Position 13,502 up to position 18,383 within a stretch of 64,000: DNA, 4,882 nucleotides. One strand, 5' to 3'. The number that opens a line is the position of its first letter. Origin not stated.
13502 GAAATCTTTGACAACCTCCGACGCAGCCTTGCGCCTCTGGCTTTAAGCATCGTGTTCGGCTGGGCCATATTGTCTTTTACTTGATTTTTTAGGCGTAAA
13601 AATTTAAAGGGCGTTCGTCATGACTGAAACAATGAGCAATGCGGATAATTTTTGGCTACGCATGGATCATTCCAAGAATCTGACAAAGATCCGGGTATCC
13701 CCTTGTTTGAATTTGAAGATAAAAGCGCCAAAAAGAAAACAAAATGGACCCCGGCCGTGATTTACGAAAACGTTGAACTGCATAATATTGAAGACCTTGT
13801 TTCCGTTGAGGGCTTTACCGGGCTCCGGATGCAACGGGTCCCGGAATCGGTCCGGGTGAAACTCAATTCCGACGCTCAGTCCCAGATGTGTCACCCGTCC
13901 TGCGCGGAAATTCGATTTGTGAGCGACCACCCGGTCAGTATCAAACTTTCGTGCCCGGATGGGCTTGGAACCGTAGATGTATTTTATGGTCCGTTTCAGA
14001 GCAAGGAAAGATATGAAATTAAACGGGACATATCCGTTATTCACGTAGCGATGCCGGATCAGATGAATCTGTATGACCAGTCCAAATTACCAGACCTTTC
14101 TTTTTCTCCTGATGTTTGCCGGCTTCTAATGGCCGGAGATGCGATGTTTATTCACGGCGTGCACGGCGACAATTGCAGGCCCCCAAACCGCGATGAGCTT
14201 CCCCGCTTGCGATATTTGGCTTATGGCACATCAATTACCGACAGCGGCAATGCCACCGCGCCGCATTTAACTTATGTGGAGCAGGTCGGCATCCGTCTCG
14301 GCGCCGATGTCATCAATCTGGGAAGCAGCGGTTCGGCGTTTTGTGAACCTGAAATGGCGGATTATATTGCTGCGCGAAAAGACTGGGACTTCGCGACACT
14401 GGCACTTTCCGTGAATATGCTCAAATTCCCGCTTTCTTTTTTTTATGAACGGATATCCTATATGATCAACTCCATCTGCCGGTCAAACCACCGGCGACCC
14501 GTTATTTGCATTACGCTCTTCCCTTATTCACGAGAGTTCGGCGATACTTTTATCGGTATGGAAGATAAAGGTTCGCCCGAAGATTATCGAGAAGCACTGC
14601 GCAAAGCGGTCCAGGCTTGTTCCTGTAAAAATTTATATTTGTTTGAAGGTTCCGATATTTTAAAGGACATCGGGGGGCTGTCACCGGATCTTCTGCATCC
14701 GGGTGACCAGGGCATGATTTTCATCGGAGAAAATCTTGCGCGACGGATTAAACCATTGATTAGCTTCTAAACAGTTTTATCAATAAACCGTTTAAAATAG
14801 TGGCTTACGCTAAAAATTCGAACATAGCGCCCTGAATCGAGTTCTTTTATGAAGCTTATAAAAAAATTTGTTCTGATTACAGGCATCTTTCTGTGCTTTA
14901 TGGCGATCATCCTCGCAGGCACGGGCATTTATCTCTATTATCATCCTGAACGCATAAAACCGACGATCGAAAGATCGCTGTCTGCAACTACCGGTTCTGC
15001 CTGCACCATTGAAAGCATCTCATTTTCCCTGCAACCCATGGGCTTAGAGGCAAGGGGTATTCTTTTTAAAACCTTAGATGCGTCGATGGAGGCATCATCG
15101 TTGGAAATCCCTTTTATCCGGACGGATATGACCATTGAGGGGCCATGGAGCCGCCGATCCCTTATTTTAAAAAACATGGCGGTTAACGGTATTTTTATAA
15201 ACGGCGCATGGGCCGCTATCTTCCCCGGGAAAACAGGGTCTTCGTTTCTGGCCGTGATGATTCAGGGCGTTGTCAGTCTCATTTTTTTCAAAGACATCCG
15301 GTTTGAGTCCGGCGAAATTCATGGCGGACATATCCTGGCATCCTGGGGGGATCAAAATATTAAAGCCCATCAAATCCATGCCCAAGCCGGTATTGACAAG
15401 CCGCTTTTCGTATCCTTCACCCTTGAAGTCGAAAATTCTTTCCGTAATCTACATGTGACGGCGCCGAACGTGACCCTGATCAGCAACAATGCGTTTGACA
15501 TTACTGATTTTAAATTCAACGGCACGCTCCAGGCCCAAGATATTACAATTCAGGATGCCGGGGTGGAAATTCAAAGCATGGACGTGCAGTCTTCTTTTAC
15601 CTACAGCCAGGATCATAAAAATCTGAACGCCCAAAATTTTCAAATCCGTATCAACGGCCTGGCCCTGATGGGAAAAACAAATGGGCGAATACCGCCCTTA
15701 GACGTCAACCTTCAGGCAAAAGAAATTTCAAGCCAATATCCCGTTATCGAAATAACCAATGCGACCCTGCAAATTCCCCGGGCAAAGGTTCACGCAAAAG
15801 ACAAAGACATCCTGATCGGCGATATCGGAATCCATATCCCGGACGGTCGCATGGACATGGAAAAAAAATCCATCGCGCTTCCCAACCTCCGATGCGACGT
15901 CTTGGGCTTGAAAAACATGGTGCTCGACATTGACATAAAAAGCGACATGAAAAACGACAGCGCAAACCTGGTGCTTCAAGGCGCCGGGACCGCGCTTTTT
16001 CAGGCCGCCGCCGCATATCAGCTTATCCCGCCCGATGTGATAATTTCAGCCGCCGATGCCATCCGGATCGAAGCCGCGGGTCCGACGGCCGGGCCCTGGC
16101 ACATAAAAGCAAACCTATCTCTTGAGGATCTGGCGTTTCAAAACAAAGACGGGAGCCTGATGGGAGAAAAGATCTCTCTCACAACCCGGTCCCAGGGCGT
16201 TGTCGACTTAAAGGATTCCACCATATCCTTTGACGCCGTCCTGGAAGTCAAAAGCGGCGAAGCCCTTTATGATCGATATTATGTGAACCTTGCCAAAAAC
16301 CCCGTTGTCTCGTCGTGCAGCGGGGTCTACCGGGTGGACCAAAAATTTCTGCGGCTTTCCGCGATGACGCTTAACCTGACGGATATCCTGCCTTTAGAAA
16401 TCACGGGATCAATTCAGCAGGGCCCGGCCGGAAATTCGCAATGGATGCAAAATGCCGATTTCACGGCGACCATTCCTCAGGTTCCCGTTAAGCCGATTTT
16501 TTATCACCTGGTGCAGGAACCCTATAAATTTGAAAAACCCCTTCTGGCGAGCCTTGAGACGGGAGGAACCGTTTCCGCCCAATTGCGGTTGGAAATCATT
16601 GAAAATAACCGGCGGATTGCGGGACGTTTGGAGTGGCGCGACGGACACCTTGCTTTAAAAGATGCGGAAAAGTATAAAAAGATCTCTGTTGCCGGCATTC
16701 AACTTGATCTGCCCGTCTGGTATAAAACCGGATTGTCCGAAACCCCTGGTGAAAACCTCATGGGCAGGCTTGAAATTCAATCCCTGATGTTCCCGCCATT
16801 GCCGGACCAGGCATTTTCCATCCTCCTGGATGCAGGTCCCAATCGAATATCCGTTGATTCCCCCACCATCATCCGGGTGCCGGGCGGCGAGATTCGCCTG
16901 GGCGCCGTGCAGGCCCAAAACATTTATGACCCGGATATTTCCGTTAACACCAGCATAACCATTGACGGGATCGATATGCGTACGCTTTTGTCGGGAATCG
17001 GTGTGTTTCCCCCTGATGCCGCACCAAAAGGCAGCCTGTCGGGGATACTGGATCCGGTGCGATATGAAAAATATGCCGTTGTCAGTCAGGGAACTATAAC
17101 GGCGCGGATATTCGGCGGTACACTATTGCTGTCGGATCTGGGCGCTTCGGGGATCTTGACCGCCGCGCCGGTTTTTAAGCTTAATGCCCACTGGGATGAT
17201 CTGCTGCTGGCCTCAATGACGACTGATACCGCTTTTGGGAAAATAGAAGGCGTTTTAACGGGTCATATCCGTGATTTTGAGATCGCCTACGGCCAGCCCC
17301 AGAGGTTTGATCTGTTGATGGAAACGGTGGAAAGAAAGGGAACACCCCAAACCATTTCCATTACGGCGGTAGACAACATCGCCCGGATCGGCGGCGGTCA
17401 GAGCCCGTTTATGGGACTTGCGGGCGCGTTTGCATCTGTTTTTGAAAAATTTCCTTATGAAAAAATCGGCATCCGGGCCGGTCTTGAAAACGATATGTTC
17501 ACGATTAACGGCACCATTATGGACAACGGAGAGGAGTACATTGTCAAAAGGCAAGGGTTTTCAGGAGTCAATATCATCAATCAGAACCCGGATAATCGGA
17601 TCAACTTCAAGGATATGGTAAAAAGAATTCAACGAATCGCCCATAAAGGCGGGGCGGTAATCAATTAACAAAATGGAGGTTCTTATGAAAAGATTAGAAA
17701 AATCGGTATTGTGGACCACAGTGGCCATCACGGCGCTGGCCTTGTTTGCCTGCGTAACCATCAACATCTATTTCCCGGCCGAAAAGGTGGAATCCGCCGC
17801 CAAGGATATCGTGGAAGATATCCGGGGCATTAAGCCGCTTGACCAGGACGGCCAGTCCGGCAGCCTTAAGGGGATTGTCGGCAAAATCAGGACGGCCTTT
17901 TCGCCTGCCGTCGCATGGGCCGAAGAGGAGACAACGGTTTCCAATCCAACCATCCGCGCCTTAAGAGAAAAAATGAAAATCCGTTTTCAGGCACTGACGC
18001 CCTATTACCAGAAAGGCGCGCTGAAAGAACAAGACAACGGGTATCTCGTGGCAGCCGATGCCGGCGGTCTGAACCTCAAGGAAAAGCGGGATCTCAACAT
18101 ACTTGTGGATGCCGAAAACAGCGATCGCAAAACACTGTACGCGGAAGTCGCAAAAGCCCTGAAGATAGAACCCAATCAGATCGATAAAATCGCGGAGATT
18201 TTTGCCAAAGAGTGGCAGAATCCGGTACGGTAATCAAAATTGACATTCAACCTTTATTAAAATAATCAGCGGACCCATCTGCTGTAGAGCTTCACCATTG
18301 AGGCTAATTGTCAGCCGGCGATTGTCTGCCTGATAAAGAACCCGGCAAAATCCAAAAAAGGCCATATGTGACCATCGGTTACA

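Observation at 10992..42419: Eight copies of a fixed-geometry ~150-bp cassette (3-half-site UAS, AAATCA element, TGGCAC-N5-TTGA) define a clustered sigma-54 regulon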

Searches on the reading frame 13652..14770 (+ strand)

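Call 6: search_protein_families(library=pfam, proteins=[window:13652-14770:+])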
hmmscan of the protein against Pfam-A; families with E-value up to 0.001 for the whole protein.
window:13652-14770:+ (372 aa): 2 families
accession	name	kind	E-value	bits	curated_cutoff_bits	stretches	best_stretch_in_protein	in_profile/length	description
PF14606.12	Lipase_GDSL_3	-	2.1e-13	51.4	27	1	190-365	6-176/178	GDSL-like Lipase/Acylhydrolase family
PF13472.12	Lipase_GDSL_2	-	2.3e-07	31.9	32.9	1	190-354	1-175/178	GDSL-like Lipase/Acylhydrolase family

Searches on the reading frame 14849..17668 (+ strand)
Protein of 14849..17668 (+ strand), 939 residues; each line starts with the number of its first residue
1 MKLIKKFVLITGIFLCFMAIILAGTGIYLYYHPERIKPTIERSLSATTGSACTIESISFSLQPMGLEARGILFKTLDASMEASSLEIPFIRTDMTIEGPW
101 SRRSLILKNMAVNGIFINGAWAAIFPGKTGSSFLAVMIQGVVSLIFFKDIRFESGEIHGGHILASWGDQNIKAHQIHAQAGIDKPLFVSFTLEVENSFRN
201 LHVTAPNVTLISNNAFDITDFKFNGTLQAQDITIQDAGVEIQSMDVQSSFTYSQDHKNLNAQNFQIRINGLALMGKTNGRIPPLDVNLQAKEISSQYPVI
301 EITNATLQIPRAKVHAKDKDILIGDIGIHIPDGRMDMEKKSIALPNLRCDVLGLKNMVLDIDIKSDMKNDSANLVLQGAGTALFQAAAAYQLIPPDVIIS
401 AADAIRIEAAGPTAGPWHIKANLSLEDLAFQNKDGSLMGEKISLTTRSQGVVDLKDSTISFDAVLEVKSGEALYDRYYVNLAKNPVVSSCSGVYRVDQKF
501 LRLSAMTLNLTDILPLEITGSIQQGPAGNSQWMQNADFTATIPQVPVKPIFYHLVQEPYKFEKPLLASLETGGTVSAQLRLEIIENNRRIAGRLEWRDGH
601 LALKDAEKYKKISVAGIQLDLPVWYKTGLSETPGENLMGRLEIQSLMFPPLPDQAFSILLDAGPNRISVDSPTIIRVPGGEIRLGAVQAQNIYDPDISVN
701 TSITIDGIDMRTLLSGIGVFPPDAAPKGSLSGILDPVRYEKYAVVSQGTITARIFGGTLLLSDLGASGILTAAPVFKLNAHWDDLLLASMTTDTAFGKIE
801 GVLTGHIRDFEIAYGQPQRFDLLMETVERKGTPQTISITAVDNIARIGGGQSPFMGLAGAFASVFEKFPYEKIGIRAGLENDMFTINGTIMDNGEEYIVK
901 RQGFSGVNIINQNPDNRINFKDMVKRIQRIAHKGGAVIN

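Call 6: search_protein_families(library=pfam, proteins=[window:14849-17668:+])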
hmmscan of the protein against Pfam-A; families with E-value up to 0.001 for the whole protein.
window:14849-17668:+ (939 aa): 1 family
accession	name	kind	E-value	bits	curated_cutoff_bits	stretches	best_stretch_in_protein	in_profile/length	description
PF05359.17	DUF748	-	0.00044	18.8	50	0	13-78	17-82/1037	Domain of Unknown Function (DUF748)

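Call 66: search_protein_families(library=pfam, proteins=[window:14849-17668:+], max_evalue=1)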
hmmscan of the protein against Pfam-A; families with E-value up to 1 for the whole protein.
window:14849-17668:+ (939 aa): 3 families
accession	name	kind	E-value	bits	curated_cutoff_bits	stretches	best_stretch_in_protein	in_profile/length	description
PF05359.17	DUF748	-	0.00044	18.8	50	1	13-78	17-82/1037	Domain of Unknown Function (DUF748)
PF13116.12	YhdP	-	0.0012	17.2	46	1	1-112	5-118/1224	YhdP protein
PF15246.11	NCKAP5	-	0.12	12.4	27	1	698-725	237-265/310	Nck-associated protein 5, Peripheral clock protein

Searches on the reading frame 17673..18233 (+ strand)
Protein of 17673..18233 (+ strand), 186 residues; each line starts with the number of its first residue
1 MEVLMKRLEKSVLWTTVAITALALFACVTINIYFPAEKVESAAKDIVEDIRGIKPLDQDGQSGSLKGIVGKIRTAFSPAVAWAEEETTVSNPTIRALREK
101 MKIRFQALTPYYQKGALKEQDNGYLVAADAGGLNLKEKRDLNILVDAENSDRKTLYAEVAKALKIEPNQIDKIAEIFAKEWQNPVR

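Call 6: search_protein_families(library=pfam, proteins=[window:17673-18233:+])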
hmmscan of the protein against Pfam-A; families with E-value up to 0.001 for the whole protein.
window:17673-18233:+ (186 aa): 1 family
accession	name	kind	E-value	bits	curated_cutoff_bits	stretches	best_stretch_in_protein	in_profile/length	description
PF07027.17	DUF1318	-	2.5e-09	38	27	1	106-174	6-68/92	Protein of unknown function (DUF1318)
